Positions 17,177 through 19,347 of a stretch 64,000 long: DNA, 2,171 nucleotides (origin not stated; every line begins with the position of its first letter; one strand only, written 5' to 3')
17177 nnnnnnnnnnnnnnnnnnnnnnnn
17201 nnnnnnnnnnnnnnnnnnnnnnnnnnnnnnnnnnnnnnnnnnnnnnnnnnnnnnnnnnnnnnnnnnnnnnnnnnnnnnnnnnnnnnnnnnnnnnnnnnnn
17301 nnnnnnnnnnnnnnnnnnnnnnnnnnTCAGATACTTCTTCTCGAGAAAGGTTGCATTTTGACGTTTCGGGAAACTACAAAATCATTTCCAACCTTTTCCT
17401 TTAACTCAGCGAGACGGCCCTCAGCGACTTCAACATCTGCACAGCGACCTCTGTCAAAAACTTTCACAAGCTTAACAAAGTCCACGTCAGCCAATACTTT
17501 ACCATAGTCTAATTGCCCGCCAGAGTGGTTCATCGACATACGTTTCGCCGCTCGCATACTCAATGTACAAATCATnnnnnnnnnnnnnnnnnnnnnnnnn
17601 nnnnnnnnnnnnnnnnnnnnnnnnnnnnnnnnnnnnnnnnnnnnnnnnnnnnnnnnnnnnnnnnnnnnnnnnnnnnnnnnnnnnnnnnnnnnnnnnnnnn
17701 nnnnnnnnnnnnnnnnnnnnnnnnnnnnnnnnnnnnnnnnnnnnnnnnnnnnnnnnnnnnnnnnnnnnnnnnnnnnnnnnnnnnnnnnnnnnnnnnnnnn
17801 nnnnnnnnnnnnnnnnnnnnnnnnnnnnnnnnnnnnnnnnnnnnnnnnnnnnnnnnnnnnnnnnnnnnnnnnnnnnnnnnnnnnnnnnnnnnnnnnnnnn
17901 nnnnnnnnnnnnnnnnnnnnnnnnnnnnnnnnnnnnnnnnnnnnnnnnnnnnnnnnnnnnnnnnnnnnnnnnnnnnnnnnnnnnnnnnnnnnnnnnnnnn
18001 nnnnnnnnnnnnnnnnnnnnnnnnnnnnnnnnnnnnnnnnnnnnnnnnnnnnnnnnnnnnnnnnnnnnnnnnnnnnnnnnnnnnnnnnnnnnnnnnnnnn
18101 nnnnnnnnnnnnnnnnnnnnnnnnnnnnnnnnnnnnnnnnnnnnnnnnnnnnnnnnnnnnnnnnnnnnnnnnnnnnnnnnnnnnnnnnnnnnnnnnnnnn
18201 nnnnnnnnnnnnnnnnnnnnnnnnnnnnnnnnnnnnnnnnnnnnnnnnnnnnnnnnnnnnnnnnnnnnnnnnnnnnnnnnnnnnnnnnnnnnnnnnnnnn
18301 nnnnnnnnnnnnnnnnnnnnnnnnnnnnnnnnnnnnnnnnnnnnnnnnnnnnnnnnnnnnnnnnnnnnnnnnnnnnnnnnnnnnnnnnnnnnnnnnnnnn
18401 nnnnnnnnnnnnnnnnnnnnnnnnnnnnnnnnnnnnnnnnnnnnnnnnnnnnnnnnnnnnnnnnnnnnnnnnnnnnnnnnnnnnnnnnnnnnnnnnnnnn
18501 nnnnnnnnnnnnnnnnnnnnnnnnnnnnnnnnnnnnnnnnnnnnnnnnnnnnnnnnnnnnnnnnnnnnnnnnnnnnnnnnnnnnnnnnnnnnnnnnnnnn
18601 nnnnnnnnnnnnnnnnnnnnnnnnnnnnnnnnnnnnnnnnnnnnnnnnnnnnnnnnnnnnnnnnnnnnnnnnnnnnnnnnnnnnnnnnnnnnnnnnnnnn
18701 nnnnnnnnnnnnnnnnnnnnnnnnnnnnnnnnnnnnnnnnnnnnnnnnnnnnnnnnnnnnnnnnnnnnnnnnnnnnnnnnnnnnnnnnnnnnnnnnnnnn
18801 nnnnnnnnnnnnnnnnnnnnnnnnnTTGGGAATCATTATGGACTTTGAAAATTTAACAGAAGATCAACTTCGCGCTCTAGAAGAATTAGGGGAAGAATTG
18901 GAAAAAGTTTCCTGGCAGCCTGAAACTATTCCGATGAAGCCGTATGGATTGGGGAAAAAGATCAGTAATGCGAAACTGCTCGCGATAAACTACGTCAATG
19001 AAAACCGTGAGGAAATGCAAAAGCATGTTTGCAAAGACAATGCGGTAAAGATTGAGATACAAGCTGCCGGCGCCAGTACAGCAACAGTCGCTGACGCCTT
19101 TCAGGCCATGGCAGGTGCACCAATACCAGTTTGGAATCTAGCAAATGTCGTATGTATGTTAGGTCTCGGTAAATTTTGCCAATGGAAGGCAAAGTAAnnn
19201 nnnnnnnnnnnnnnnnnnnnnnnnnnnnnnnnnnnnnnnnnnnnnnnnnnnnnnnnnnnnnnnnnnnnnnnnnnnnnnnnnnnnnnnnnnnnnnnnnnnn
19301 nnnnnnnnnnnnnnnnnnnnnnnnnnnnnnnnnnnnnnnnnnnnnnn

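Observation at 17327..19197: Cytoplasmic subtilase with a trans-encoded prodomain-like partner and a divergent small effector candidate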

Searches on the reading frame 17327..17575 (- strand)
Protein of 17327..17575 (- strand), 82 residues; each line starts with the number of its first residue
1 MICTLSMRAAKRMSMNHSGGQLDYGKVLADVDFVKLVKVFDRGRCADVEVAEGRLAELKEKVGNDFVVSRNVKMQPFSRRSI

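Call 3: search_protein_families(library=pfam, proteins=[window:17327-17575:-], max_evalue=0.1)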
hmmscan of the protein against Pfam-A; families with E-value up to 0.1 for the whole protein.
window:17327-17575:- (82 aa): 0 families

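Call 4: search_protein_families(library=padloc, proteins=[window:17327-17575:-], max_evalue=0.1)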
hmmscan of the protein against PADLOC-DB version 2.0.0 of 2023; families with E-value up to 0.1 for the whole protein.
window:17327-17575:- (82 aa): 0 families

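Call 14: search_protein_families(library=pfam, alignment_id=A1, max_evalue=10)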
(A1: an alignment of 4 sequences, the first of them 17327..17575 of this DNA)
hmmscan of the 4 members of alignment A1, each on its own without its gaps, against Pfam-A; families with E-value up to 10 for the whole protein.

A. member 1, window:17327-17575:- (82 aa): 0 families

B. families by the number of members that match (of 4 scanned): 0 families

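Call 15: search_solved_structures(query=A1, max_evalue=10, show_alignments=3)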
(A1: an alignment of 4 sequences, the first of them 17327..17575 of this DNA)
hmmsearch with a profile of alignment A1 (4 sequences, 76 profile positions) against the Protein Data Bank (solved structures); distinct sequences matched with E-value up to 10: 19.
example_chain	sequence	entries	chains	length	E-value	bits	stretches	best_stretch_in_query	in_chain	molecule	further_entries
2zgk_A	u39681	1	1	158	0.14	15.4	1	17-58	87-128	Anti-tumor lectin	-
3m3c_A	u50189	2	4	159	0.14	15.3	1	17-58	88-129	Anti-tumor lectin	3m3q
3m3e_A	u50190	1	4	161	0.14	15.3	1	17-58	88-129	Anti-tumor lectin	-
3m3o_A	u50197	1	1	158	0.15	15.2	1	18-58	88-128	Anti-tumor lectin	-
2zgq_A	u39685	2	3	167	0.15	15.2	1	17-58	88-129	Anti-tumor lectin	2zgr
2zgo_A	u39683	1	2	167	0.15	15.2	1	17-58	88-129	Anti-tumor lectin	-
2zgl_A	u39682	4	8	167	0.15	15.2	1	17-58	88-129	Anti-tumor lectin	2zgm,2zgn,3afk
2zgs_A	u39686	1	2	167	0.15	15.2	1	17-58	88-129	Anti-tumor lectin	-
2zgp_A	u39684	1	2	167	0.15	15.2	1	17-58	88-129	Anti-tumor lectin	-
2zgu_A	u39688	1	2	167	0.16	15.2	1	17-58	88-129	Anti-tumor lectin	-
2bnx_A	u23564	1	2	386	0.28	14.4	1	12-70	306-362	DIAPHANOUS PROTEIN HOMOLOG 1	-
1i74_A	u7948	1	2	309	0.45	13.7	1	18-53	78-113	PROBABLE MANGANESE-DEPENDENT INORGANIC PYROPHOSPHATASE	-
8vio_4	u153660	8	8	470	0.98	12.6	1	25-61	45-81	GTPase HflX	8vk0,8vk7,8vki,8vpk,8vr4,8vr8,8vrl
7rr4_A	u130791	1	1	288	1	12.6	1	12-48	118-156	Primase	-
7rr3_A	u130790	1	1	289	1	12.6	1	12-48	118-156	Primase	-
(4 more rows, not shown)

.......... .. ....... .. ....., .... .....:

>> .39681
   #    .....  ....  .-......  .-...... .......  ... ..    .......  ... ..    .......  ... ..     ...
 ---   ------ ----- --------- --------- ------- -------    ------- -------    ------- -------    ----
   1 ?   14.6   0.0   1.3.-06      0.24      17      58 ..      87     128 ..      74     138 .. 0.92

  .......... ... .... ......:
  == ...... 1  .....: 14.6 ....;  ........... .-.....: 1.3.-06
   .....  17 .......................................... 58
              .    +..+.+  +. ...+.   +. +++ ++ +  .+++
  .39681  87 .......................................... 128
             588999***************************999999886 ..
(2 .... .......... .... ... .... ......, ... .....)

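Call 23: find_homologous_proteins(query=A1, max_evalue=0.01)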
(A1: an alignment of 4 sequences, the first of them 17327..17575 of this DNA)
Query A1 (4 sequences) (82 aa, profile of the alignment): 4 proteins with E <= 0.01 among 104 candidates.
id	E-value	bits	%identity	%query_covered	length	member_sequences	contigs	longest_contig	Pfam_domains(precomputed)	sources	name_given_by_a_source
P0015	2.1e-32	129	100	100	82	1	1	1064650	-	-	-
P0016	8.4e-29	117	32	70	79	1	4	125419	-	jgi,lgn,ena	-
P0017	2.3e-28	116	30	94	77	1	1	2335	-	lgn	-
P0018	6.4e-26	108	55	73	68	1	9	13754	-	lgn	-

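Call 25: find_encoding_contigs(protein=P0016, flank=8000, max_places=4)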
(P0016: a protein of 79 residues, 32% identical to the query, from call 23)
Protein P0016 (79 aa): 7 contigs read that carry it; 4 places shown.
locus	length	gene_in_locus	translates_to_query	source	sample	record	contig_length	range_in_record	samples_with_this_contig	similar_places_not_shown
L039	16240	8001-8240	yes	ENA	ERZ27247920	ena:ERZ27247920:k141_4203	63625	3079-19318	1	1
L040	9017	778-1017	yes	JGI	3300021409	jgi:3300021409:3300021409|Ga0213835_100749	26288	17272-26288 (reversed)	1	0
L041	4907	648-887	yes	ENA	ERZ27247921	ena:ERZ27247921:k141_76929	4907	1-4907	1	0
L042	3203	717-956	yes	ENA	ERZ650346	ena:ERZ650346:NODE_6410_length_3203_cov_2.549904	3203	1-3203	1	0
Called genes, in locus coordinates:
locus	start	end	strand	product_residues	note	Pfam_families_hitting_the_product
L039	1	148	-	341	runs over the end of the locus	PF12183:NotI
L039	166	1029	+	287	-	PF18135:Type_ISP_C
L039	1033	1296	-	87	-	-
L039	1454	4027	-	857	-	PF00989:PAS, PF13188:PAS_8 (weak), PF13426:PAS_9 (faint), PF08448:PAS_4, PF00512:HisKA, PF02518:HATPase_c, PF00072:Response_reg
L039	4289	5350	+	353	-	PF13458:Peripla_BP_6, PF01094:ANF_receptor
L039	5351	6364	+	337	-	PF03576:Peptidase_S58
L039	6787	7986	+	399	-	PF00082:Peptidase_S8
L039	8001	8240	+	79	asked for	-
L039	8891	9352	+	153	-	-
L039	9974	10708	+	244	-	PF10016:DUF2259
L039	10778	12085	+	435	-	PF00206:Lyase_1, PF10397:ADSL_C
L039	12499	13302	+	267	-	PF01904:DUF72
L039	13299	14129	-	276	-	-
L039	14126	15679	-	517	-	PF03853:YjeF_N, PF01256:Carb_kinase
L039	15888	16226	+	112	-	PF00543:P-II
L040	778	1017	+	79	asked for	-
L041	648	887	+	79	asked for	-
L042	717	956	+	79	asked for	-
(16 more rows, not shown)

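Call 41: predict_structure(alignment_id=A5)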
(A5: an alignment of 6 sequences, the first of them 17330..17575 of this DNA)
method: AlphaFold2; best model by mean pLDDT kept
length: 82 residues; sequences in the alignment: 6
mean_pLDDT: 76.6   pTM: 0.59
mean pLDDT of the five models: 76.6, 75.7, 75.2, 74.9, 73.1
residues with pLDDT >= 90: 7; 70-90: 52; 50-70: 18; < 50: 5
segments of 3 or more residues with pLDDT < 50: 77-79
pLDDT, mean of each block of 10 residues (from residue 1): 82 57 79 88 86 88 84 53 57
secondary structure, 60 per line:
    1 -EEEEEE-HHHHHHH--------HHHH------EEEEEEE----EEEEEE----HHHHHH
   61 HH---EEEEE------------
elements in order: E2-7 H9-15 H24-27 E34-40 E45-50 H55-62 E66-70

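Call 44: fold_search(model_id=the predicted structure, library=pdb)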
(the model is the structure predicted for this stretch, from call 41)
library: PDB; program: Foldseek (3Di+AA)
matches with E <= 10: 1040; with E <= 0.001: 0
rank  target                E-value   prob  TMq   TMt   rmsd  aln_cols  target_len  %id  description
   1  1osd_A                6.9e-02  0.90  0.47  0.52   4.4        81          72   18  crystal structure of Oxidized MerP from Ralstonia metallidurans CH34 (released 2004-05-18)
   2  2z57_B                1.0e-01  0.97  0.50  0.60   3.3        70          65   17  Crystal structure of G56E-propeptide:S324A-subtilisin complex (released 2008-01-01)
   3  3moj_B                1.0e-01  0.82  0.44  0.47   4.9        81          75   14  Structure of the RNA binding domain of the Bacillus subtilis YxiN protein complexed with a fragment of 23S ribosomal R (released 2010-08-04)
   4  1g1x_A                1.0e-01  0.54  0.38  0.33   9.3        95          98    9  STRUCTURE OF RIBOSOMAL PROTEINS S15, S6, S18, AND 16S RIBOSOMAL RNA (released 2000-10-30)
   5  3a3o_B                1.2e-01  0.91  0.45  0.57   3.9        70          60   16  Crystal structure of complex between SA-subtilisin and Tk-propeptide with deletion of the five C-terminal residues (released 2009-08-18)
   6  2z2y_B                1.2e-01  0.91  0.45  0.55   3.8        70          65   16  Crystal structure of autoprocessed form of Tk-subtilisin (released 2007-12-04)
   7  1fee_A                1.4e-01  0.85  0.45  0.53   5.2        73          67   14  CRYSTAL STRUCTURE OF COPPER-HAH1 (released 2001-01-21)
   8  2mew_MODEL_1_A        1.4e-01  0.23  0.30  0.30   7.6        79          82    8  Solution Structure of NusE (S10) from Thermotoga maritima (released 2013-11-06)
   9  2xmw                  1.5e-01  0.60  0.37  0.43   5.7        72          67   18  PacS, N-terminal domain, from Synechocystis PCC6803 (released 2010-08-18)
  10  2e29_MODEL_1_A        1.7e-01  0.66  0.43  0.39   6.8        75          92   11  Solution structure of the GUCT domain from human ATP-dependent RNA helicase DDX50, DEAD box protein 50 (released 2007-05-15)
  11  7qzd_B                1.7e-01  0.60  0.41  0.43   5.1        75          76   16  Complex of rice blast (Magnaporthe oryzae) effector protein AVR-PikF with an engineered HMA domain of Pikp-1 (Pikp-SNK (released 2022-06-22)
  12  1fe0_A                1.8e-01  0.82  0.45  0.54   5.3        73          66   14  CRYSTAL STRUCTURE OF CADMIUM-HAH1 (released 2001-01-20)
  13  2npf_B                2.0e-01  0.72  0.43  0.06   5.6        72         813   10  Structure of eEF2 in complex with moriniafungin (released 2006-11-14)
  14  2av5_A                2.0e-01  0.63  0.46  0.37   5.9        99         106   10  Crystal structure of Pyrococcus furiosus Pop5, an archaeal Ribonuclease P protein (released 2006-01-24)
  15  2dbb_B                2.0e-01  0.57  0.42  0.28   5.1        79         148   13  Crystal structure of PH0061 (released 2006-06-15)
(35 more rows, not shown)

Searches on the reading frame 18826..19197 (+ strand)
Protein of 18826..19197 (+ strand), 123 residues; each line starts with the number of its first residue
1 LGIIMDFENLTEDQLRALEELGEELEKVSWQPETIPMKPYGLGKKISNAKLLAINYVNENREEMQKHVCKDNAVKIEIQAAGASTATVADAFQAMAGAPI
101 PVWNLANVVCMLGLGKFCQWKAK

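Call 3: search_protein_families(library=pfam, proteins=[window:18826-19197:+], max_evalue=0.1)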
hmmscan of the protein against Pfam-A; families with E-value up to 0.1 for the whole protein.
window:18826-19197:+ (123 aa): 0 families

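Call 4: search_protein_families(library=padloc, proteins=[window:18826-19197:+], max_evalue=0.1)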
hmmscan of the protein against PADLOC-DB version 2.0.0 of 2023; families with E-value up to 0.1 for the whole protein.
window:18826-19197:+ (123 aa): 0 families

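Call 16: search_solved_structures(query=A2, max_evalue=10, show_alignments=2)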
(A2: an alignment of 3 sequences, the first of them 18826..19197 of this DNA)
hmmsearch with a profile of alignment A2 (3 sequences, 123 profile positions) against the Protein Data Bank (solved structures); distinct sequences matched with E-value up to 10: 8.
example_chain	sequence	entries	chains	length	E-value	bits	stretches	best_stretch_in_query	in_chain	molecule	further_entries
7sq3_A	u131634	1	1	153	0.011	19.2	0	33-73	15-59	Designed trefoil knot protein, variant 1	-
7sq5_A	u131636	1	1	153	0.016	18.7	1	33-75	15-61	Designed trefoil knot protein, variant 3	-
7sq4_A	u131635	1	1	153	0.021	18.3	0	42-73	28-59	Designed trefoil knot protein, variant 2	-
6hrd_A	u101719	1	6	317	0.025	18.1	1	61-107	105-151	3-hydroxybutyryl-CoA dehydrogenase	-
3bro_A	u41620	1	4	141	0.072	16.6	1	20-76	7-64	Transcriptional regulator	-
7obi_A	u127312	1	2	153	0.089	16.3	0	9-68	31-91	CTPR-rv4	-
6hu8_A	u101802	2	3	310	0.96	13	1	6-109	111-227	Transcriptional regulator ComR | Uncharacterized protein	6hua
5fzr_A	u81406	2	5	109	1.1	12.8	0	9-49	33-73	DESIGNED TPR PROTEIN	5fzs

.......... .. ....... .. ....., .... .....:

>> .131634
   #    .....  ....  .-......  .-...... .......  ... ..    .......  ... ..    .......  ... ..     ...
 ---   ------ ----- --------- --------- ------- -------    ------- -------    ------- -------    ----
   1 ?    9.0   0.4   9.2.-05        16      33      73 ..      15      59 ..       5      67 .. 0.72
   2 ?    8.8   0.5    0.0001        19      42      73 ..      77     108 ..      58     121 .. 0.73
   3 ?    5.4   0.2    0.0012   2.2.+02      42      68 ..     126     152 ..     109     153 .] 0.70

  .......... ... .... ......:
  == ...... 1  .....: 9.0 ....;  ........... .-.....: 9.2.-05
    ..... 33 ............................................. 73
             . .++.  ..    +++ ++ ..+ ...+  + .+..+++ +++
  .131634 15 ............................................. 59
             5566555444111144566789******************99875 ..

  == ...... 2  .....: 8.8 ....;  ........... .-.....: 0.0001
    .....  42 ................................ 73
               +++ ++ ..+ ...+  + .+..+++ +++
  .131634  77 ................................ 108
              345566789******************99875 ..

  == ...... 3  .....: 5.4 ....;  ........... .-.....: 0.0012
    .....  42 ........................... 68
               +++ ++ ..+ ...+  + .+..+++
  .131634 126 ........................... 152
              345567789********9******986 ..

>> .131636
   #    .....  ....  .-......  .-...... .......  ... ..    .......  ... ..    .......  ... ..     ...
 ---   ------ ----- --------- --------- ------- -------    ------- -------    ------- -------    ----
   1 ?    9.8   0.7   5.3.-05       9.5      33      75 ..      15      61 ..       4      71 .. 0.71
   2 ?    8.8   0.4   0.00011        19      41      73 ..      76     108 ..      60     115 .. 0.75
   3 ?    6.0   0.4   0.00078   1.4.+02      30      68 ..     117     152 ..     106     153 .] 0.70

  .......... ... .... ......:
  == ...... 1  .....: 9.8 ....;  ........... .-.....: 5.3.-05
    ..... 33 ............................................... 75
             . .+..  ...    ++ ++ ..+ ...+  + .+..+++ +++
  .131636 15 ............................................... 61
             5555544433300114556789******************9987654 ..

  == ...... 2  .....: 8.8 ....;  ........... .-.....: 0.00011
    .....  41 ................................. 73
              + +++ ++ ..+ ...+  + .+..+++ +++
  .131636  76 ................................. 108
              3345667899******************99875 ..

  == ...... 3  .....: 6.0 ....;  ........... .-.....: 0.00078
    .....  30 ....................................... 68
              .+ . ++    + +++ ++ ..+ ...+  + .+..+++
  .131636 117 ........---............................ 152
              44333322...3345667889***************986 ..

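Call 24: find_homologous_proteins(query=A2, max_evalue=0.01)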
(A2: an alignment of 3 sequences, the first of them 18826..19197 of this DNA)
Query A2 (3 sequences) (123 aa, profile of the alignment): 3 proteins with E <= 0.01 among 781 candidates.
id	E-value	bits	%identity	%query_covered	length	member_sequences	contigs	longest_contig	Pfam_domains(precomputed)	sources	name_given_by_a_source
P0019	2.9e-56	207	100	97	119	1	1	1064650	-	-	-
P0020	9.4e-54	199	48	94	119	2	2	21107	-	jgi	jgi:hypothetical protein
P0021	9.4e-50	186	26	93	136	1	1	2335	-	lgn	-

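Call 49: predict_structure(alignment_id=A4)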
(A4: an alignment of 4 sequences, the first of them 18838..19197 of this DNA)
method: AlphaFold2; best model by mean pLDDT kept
length: 119 residues; sequences in the alignment: 4
mean_pLDDT: 84.0   pTM: 0.78
mean pLDDT of the five models: 84.0, 83.3, 82.8, 82.3, 81.2
residues with pLDDT >= 90: 58; 70-90: 43; 50-70: 16; < 50: 2
segments of 3 or more residues with pLDDT < 50: none
pLDDT, mean of each block of 10 residues (from residue 1): 83 93 84 55 85 90 92 87 89 76 92 82
secondary structure, 60 per line:
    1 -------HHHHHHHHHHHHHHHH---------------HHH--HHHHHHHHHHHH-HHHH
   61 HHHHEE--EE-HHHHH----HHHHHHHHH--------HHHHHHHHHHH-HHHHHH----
elements in order: H8-23 H44-55 H57-64 H72-76 H81-89 H98-108 H110-115

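Call 51: fold_search(model_id=the predicted structure, library=pdb)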
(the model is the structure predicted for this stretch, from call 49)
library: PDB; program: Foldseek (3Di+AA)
matches with E <= 10: 71; with E <= 0.001: 0
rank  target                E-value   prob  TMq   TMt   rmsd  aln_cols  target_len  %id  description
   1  1cg5_A                2.4e+00  0.08  0.27  0.24  14.4       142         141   15  DEOXY FORM HEMOGLOBIN FROM DASYATIS AKAJEI (released 1999-04-01)
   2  1o1o_B                2.4e+00  0.06  0.22  0.20  13.9       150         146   15  Deoxy hemoglobin (A,C:V1M,V62L; B,D:V1M,V67L) (released 2002-12-18)
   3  3zol_A                2.5e+00  0.07  0.25  0.19  15.2       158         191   14  M.acetivorans protoglobin F93Y mutant in complex with cyanide (released 2014-03-12)
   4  3tm9                  2.8e+00  0.07  0.25  0.22  15.4       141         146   11  Y29A mutant of Vitreoscilla stercoraria hemoglobin (released 2014-04-16)
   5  1gcv_A                2.9e+00  0.08  0.29  0.26  13.2       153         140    8  DEOXY FORM HEMOGLOBIN FROM MUSTELUS GRISEUS (released 2000-08-31)
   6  5nl1_A                3.4e+00  0.03  0.16  0.14  15.5       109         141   17  Shigella IpaA-VBS3/TBS in complex with the Talin VBS1 domain 488-512 (released 2018-05-16)
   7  1hda_A                3.6e+00  0.04  0.20  0.19  13.2       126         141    8  A NOVEL ALLOSTERIC MECHANISM IN HAEMOGLOBIN. STRUCTURE OF BOVINE DEOXYHAEMOGLOBIN, ABSENCE OF SPECIFIC CHLORIDE-BINDIN (released 1994-05-31)
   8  2wy4                  3.8e+00  0.04  0.23  0.21  13.1       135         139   18  Structure of bacterial globin from Campylobacter jejuni at 1.35 A resolution (released 2010-02-16)
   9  2gnv_B                3.8e+00  0.04  0.22  0.19  13.7       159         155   14  Crystal structure of non-symbiotic plant hemoglobin from rice, B10 mutant F40L (released 2006-04-25)
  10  3cy5_A                4.0e+00  0.07  0.30  0.27  13.8       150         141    5  Crystal structure determination of buffalo (Bubalus bubalis) hemoglobin at 2 angstrom resolution (released 2009-04-28)
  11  7qu4_B                4.2e+00  0.06  0.29  0.26  13.5       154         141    6  Recombinant Human Fetal Hemoglobin mutant - alpha subunit mutations K11E,K56E,N78D,K90E (released 2023-01-25)
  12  6ii1_C                4.2e+00  0.03  0.20  0.18  13.6       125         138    7  Crystal Structure Analysis of CO form hemoglobin from Bos taurus (released 2018-12-12)
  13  3ciu_A                4.4e+00  0.04  0.24  0.22  13.0       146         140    8  Site-Selective Glycosylation of Cysteine-93 beta on the Surface of Bovine Hemoglobin and its Application as a Novel Ox (released 2008-04-15)
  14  6ra6                  4.4e+00  0.03  0.22  0.20  15.1       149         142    9  Ferric murine neuroglobin Gly-loop44-47/F106A mutant (released 2020-03-11)
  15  1cqx_A                4.7e+00  0.07  0.30  0.13  13.6       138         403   13  Crystal structure of the flavohemoglobin from Alcaligenes eutrophus at 1.75 A resolution (released 1999-08-31)
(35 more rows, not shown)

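Call 70: fold_search(model_id=the predicted structure, library=viral)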
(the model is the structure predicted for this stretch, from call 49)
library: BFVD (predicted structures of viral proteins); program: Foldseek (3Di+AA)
matches with E <= 10: 37; with E <= 0.001: 0
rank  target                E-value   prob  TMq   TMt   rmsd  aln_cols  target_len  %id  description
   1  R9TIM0                5.2e-01  0.15  0.22  0.23  10.8       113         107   12  Uncharacterized protein [Vibrio phage nt-1]
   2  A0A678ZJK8            3.0e+00  0.07  0.26  0.24   9.7       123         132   12  Uncharacterized protein [Pectobacterium phage Arno162]
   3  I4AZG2                3.9e+00  0.04  0.21  0.23  13.8       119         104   15  (no name in the UniProt tables at hand)
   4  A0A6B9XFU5            4.3e+00  0.11  0.35  0.32   6.7       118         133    8  (no name in the UniProt tables at hand)
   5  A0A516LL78            4.5e+00  0.03  0.18  0.22  14.0        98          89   16  (no name in the UniProt tables at hand)
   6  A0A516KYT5            4.8e+00  0.04  0.23  0.15  13.1       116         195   14  (no name in the UniProt tables at hand)
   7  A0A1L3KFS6            5.0e+00  0.02  0.19  0.05  13.9       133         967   13  (no name in the UniProt tables at hand)
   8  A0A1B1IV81            5.0e+00  0.02  0.16  0.09  12.6       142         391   12  (no name in the UniProt tables at hand)
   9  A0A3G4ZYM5            5.6e+00  0.03  0.27  0.14  14.4       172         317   13  Uncharacterized protein [Gaeavirus sp.]
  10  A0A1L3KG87            5.9e+00  0.07  0.36  0.20  12.2       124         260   13  (no name in the UniProt tables at hand)
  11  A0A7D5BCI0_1          6.2e+00  0.03  0.18  0.03  12.2        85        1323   10  (no name in the UniProt tables at hand)
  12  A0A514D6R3            6.2e+00  0.02  0.18  0.17  22.0        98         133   10  TMEM205-like domain-containing protein (Fragment) [Riboviria sp.]
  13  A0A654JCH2            6.9e+00  0.04  0.23  0.16   8.7        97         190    9  (no name in the UniProt tables at hand)
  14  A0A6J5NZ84            6.9e+00  0.03  0.23  0.19  10.7       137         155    6  Uncharacterized protein [uncultured Caudovirales phage]
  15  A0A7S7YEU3            6.9e+00  0.01  0.15  0.07  20.6       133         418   14  Uncharacterized protein [Medusavirus stheno T3]
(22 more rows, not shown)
